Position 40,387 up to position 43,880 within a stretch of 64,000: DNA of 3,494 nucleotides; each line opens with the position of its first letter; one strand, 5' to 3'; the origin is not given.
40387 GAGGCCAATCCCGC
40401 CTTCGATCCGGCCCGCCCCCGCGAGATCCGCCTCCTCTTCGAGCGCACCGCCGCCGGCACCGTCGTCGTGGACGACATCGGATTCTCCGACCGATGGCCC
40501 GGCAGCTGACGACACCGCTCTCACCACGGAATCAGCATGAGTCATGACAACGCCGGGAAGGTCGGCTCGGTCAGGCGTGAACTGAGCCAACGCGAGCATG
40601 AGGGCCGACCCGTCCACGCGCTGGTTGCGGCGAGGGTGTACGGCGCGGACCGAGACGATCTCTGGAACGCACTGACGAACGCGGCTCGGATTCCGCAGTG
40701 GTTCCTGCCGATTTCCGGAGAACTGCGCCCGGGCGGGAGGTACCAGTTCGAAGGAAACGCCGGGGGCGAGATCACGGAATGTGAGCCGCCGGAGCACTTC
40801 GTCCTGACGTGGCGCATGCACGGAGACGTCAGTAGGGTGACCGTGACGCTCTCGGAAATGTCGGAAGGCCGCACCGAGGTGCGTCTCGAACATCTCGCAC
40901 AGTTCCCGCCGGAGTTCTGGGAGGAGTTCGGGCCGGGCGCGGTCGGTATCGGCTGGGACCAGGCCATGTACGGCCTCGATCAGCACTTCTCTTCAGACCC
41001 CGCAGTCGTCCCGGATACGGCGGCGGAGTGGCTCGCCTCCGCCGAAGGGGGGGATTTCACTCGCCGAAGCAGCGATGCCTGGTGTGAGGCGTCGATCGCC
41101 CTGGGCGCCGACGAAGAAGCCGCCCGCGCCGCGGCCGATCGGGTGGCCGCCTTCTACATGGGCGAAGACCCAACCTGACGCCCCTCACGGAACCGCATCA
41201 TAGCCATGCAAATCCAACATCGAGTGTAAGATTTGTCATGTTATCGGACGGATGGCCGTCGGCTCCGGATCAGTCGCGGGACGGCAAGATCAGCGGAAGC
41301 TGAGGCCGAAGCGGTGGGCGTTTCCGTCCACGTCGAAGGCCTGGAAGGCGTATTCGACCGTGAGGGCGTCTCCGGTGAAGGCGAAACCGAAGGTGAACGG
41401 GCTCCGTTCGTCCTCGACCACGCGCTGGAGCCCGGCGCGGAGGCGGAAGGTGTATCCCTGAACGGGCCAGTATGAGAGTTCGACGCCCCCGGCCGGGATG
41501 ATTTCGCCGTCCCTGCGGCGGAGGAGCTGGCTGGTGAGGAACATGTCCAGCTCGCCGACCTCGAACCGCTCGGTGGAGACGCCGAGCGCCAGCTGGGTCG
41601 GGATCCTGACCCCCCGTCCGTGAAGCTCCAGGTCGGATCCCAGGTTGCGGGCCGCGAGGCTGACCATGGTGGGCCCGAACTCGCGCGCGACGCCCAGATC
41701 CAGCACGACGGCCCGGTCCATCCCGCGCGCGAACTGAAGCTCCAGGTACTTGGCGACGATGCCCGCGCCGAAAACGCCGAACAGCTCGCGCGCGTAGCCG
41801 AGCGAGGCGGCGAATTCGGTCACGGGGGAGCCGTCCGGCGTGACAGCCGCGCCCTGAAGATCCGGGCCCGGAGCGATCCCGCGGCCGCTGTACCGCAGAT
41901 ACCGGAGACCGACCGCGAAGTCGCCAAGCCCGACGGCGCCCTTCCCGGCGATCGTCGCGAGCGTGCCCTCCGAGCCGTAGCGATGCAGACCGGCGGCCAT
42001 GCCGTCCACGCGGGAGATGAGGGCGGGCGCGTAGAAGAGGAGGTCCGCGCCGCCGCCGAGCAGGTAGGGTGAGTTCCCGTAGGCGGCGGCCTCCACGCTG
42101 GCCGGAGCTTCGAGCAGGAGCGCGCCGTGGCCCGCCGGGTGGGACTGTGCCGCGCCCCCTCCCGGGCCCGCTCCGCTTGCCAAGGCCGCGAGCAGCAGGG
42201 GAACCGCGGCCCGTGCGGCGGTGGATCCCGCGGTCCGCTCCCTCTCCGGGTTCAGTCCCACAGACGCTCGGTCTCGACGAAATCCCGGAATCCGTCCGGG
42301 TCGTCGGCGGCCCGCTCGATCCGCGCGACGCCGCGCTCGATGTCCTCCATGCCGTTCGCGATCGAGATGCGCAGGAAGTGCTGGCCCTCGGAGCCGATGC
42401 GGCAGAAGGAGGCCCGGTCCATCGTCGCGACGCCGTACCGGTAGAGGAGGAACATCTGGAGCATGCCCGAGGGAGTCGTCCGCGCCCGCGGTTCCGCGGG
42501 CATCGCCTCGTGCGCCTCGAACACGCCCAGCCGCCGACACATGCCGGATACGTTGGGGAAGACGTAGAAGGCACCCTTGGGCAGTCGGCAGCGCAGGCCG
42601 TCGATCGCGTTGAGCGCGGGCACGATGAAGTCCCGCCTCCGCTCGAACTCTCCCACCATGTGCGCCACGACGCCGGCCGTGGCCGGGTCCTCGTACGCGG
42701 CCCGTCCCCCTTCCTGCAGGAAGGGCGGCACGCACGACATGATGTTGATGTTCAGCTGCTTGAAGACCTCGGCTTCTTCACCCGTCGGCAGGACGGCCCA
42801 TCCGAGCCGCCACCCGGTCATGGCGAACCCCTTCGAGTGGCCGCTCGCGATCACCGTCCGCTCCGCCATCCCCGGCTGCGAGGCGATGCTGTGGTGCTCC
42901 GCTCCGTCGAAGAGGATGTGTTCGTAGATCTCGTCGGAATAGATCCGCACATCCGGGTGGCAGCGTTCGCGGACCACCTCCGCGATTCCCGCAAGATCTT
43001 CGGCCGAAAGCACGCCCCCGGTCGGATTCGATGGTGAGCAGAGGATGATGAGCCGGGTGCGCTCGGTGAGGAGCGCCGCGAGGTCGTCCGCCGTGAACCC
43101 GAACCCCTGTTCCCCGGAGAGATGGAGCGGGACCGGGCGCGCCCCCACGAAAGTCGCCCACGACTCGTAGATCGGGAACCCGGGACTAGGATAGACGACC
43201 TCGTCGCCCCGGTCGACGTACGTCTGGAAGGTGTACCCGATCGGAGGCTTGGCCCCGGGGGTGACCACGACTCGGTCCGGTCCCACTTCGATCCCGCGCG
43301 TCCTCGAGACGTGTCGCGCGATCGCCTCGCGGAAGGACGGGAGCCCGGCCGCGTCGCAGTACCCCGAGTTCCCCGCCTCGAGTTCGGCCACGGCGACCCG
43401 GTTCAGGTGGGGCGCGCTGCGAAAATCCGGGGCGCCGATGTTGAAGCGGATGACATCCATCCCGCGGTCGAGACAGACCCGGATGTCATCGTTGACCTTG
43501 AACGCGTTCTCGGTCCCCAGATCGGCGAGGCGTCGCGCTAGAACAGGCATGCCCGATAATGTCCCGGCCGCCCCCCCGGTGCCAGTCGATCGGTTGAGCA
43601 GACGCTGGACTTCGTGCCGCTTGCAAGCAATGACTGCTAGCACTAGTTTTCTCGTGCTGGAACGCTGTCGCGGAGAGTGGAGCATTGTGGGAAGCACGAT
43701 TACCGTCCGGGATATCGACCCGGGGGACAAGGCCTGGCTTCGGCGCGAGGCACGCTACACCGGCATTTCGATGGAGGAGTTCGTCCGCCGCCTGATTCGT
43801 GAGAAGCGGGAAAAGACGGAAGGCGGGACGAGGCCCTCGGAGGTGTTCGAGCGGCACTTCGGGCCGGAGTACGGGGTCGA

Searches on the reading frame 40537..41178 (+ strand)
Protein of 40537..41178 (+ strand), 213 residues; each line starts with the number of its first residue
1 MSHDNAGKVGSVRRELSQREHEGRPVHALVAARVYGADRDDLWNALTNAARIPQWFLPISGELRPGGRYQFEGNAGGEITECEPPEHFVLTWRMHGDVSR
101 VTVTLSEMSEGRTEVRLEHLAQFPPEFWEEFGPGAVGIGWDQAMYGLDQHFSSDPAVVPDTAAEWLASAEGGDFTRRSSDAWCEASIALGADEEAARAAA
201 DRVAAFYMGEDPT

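Call 13: search_protein_families(library=pfam, proteins=[window:40537-41178:+], max_evalue=0.001)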
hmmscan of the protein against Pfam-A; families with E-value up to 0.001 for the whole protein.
window:40537-41178:+ (213 aa): 1 family
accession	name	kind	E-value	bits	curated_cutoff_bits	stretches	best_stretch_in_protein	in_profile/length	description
PF08327.17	AHSA1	-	6.5e-18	65.6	22.1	1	37-151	2-124/125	Activator of Hsp90 ATPase homolog 1-like protein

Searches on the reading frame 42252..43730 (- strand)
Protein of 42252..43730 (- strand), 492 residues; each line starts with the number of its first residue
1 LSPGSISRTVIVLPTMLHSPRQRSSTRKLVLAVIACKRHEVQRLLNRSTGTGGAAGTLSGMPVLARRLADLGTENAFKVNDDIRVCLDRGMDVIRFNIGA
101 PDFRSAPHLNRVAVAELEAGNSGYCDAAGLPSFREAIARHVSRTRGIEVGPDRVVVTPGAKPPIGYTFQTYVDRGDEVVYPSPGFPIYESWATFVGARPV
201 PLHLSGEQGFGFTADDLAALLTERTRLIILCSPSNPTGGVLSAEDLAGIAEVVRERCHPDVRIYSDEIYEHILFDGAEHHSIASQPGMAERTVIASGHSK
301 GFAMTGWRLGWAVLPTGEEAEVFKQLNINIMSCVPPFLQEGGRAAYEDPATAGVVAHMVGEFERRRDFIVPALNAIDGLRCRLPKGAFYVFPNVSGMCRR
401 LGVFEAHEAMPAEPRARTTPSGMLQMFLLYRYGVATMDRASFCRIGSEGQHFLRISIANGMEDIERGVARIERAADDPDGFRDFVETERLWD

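Call 13: search_protein_families(library=pfam, proteins=[window:42252-43730:-], max_evalue=0.001)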
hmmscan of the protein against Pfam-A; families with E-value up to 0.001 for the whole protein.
window:42252-43730:- (492 aa): 1 family
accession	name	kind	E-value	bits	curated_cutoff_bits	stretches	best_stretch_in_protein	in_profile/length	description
PF00155.27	Aminotran_1_2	-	3.1e-51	175.1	19.7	1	92-471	2-361/361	Aminotransferase class I and II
